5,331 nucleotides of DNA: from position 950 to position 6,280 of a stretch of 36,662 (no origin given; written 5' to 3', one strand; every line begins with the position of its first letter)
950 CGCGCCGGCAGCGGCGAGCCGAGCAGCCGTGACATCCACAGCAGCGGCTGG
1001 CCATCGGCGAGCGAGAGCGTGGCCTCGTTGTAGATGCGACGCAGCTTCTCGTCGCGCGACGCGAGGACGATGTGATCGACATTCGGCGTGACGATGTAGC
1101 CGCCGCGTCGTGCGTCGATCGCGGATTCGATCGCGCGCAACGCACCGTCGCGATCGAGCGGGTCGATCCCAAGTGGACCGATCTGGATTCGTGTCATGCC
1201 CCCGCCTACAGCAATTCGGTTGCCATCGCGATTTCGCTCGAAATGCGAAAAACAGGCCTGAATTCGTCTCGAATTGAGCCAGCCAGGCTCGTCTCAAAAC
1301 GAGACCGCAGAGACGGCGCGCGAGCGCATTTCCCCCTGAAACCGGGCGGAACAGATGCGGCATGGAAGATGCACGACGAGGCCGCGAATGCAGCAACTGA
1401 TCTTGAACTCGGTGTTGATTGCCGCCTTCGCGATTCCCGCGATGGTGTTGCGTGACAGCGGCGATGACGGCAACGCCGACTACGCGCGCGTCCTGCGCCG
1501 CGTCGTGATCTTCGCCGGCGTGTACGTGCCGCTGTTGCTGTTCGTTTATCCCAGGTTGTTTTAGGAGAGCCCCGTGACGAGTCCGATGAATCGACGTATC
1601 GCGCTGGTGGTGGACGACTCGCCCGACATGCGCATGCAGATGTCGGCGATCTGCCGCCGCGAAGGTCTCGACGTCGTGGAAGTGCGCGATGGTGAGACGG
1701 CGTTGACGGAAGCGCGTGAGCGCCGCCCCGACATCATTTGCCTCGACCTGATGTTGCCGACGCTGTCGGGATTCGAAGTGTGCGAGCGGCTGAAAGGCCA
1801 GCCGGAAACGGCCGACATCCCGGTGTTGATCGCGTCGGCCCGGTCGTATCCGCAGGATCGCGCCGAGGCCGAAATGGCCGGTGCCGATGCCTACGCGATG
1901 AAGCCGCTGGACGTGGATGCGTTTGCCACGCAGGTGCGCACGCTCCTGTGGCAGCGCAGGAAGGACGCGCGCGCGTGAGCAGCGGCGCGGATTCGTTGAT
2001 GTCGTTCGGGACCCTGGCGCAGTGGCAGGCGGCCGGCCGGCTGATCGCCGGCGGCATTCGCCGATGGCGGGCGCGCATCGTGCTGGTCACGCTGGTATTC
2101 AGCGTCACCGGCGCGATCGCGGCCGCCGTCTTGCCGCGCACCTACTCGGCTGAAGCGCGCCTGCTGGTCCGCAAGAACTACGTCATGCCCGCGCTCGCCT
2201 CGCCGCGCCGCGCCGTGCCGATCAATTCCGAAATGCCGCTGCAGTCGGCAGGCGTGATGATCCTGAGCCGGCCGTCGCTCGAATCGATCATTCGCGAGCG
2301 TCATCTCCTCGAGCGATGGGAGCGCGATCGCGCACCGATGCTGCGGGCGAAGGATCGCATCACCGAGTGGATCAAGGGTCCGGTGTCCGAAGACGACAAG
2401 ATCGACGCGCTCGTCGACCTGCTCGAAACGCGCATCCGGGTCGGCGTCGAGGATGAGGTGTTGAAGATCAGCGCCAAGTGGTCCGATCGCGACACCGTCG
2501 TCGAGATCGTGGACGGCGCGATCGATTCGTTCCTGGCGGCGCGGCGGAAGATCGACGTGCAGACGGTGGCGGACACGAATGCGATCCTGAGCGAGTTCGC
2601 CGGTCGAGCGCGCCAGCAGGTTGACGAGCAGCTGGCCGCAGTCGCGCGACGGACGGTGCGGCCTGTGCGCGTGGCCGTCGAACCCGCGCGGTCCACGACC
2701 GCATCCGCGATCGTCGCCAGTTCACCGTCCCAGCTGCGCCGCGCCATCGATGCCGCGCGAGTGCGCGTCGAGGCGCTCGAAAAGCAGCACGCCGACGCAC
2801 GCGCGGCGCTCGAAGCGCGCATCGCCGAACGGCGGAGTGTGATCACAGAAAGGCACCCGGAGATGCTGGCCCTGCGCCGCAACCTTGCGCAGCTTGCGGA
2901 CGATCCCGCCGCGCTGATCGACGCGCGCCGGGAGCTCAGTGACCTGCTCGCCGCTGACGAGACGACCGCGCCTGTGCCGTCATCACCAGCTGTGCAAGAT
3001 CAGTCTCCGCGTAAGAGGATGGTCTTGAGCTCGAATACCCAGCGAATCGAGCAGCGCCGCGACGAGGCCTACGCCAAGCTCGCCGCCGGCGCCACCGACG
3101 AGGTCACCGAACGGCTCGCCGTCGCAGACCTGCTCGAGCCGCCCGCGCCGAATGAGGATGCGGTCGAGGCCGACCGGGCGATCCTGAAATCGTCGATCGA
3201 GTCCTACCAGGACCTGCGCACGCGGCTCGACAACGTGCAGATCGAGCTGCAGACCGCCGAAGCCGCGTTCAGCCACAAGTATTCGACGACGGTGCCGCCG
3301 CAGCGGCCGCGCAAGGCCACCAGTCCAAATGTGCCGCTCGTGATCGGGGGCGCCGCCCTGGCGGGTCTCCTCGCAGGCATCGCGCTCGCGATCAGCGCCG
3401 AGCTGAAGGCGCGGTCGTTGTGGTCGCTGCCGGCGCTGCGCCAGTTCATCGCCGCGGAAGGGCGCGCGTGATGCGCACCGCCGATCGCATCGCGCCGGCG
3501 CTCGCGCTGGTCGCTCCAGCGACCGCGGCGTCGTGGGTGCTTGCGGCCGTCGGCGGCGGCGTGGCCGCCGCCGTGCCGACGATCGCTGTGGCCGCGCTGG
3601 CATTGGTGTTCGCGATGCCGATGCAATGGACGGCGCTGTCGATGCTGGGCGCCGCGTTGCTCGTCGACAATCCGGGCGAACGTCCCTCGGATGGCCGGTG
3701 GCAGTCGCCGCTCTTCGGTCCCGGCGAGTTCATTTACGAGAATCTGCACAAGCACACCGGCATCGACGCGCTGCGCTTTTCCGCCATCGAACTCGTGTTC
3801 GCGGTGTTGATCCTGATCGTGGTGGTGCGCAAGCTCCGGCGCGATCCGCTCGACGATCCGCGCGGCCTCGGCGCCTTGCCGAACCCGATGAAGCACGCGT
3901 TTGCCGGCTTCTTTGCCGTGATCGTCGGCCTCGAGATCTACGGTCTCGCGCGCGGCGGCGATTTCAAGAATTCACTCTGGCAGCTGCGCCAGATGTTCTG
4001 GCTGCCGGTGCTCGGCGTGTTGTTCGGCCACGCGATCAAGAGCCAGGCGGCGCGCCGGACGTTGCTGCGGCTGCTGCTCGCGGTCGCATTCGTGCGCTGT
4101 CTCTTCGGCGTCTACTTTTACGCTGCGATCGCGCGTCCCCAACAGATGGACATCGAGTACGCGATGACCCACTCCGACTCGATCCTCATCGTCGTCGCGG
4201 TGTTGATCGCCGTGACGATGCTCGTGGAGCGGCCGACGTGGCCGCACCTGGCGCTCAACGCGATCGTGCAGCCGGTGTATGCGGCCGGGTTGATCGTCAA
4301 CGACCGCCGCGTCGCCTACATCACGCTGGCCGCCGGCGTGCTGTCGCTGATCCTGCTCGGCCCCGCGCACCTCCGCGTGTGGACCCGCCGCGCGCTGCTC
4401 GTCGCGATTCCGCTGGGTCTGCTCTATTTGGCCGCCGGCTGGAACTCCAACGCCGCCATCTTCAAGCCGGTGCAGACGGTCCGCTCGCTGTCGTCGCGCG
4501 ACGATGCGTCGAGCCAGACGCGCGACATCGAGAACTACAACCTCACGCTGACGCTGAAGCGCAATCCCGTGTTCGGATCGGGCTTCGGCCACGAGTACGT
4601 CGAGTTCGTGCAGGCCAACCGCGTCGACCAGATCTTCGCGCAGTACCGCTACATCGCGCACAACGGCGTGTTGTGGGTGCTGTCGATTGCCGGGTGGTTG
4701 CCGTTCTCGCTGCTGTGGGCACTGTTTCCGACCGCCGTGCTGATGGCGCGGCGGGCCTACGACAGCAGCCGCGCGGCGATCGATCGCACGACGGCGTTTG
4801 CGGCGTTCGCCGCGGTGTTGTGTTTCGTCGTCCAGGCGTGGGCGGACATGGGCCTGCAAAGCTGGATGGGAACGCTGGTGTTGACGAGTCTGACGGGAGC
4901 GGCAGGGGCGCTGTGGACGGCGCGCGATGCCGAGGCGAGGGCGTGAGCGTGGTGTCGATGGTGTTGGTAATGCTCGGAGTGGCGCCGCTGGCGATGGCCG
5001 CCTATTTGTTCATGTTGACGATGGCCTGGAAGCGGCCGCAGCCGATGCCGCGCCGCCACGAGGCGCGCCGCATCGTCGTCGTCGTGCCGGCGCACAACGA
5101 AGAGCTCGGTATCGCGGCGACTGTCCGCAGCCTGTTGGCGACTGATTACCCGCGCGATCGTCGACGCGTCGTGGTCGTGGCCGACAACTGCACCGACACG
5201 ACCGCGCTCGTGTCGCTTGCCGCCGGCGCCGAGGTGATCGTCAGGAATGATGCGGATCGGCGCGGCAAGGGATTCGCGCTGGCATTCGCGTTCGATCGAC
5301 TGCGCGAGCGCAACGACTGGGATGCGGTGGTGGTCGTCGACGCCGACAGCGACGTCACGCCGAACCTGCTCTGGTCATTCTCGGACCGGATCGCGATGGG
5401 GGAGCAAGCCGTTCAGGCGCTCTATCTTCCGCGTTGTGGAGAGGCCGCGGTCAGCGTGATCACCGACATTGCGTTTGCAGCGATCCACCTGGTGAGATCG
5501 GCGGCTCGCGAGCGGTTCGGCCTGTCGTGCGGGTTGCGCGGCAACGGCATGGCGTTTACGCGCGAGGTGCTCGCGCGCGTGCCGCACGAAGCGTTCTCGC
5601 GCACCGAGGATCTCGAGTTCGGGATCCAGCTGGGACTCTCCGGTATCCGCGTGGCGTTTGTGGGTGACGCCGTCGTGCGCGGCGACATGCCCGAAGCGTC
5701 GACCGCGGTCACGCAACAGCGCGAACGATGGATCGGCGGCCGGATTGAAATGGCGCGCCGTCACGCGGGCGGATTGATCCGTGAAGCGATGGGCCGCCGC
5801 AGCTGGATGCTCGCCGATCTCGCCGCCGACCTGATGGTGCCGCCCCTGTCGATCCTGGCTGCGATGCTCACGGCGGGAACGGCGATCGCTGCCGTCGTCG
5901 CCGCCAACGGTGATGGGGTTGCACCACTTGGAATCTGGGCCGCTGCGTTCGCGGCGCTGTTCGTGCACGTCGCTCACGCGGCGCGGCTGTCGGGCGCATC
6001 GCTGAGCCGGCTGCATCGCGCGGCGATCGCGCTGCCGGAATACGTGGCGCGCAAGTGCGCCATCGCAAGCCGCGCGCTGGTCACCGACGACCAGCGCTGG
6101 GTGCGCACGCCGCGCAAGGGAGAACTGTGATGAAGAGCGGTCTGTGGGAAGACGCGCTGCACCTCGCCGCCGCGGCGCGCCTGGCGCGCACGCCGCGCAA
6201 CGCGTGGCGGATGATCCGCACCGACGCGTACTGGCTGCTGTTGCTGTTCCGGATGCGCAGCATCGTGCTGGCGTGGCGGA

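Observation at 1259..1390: Sigma-54 promoter match plus repeat cluster upstream of the EPS operon: a candidate target of the adjacent NtrC-type regulator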

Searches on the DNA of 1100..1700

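Call 75: search_rna_families(source=window, start=1100, end=1700, threshold=evalue, max_evalue=1)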
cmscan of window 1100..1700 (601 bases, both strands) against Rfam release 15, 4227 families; matches with E-value up to 1: 2.
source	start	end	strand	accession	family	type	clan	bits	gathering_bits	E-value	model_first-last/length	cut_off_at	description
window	1463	1525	-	RF01059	mir-598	Gene; miRNA;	-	18.7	69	0.42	1-80/80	no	mir-598 microRNA precursor family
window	1349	1390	-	RF01390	isrG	Gene; sRNA;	-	12.8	100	0.36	1-279/279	no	isrG Hfq binding RNA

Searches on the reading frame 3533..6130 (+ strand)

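Call 4: search_protein_families(library=pfam, proteins=[window:3533-6130:+])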
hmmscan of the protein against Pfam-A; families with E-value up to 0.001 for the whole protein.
window:3533-6130:+ (865 aa): 3 families
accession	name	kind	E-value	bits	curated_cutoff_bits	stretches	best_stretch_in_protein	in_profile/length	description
PF13641.12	Glyco_tranf_2_3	-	1.7e-23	84.3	27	1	514-736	3-230/230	Glycosyltransferase like family 2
PF13632.12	Glyco_trans_2_3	-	3.2e-14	53.6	27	1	599-789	2-187/198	Glycosyl transferase family group 2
PF00535.33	Glycos_transf_2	-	8.2e-10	39.3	23.3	1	516-613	2-96/168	Glycosyl transferase family 2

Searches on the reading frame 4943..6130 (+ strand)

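Call 28: search_protein_families(library=ncbifam, proteins=[window:4943-6130:+], max_evalue=0.01)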
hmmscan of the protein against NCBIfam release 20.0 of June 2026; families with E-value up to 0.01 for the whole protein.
window:4943-6130:+ (395 aa): 18 families
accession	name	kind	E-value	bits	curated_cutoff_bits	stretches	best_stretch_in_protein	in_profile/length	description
NF041865.1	EpsU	equivalog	8.2e-100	334.6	700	1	7-393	3-392/394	exopolysaccharide biosynthesis GT2 family glycosyltransferase EpsU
NF053846.1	glyco_with_XrtP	equivalog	3.5e-17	62.2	520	2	13-160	11-168/440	XrtP-associated glycosyltransferase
TIGR03937.1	PgaC_IcaA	equivalog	4.3e-14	52.3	422.3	1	16-290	18-292/407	poly-beta-1,6-N-acetyl-D-glucosamine synthase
NF011307.0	PRK14716.1-5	equivalog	2e-11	43.5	431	1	6-298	26-340/464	glycosyl transferase family protein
TIGR03965.1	mycofact_glyco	equivalog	7.8e-09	34.9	280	1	31-142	64-169/467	mycofactocin biosynthesis glycosyltransferase MftF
NF011305.0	PRK14716.1-3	equivalog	9.7e-09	34.9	409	1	42-310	53-357/486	glycosyl transferase family protein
NF010496.0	PRK13915.1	equivalog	1.6e-08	34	262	1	37-135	26-126/307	glucosyl-3-phosphoglycerate synthase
TIGR03469.1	HpnB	hypoth_equivalog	2.2e-08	33.5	379.25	1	27-94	21-95/386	hopene-associated glycosyltransferase HpnB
TIGR03030.1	CelA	equivalog_domain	4e-08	31.7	699.1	1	23-94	110-184/714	UDP-forming cellulose synthase catalytic subunit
NF041875.1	EPS_EpsD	equivalog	7.1e-08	32.2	370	2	46-151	3-105/325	exopolysaccharide biosynthesis glycosyltransferase EpsD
TIGR04182.1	glyco_TIGR04182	equivalog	9.8e-07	28.4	325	1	44-146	2-93/293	S-layer glycoprotein N-glycosyltransferase AglJ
TIGR03472.1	HpnI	equivalog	3.2e-05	23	310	1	3-337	6-338/373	bacteriohopanetetrol glucosamine biosynthesis glycosyltransferase HpnI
NF058614.1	PPMAGASynPpgS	equivalog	0.00047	19.6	370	1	45-152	3-103/226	polyprenyl-phospho-N-acetylgalactosaminyl synthase PpgS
NF041391.1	DPhHxTase_Halo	equivalog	0.00052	19.1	375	1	64-181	14-126/213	dolichyl-phosphate hexose transferase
NF008558.0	PRK11498.1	equivalog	0.00054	18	992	1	29-106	259-338/872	UDP-forming cellulose synthase catalytic subunit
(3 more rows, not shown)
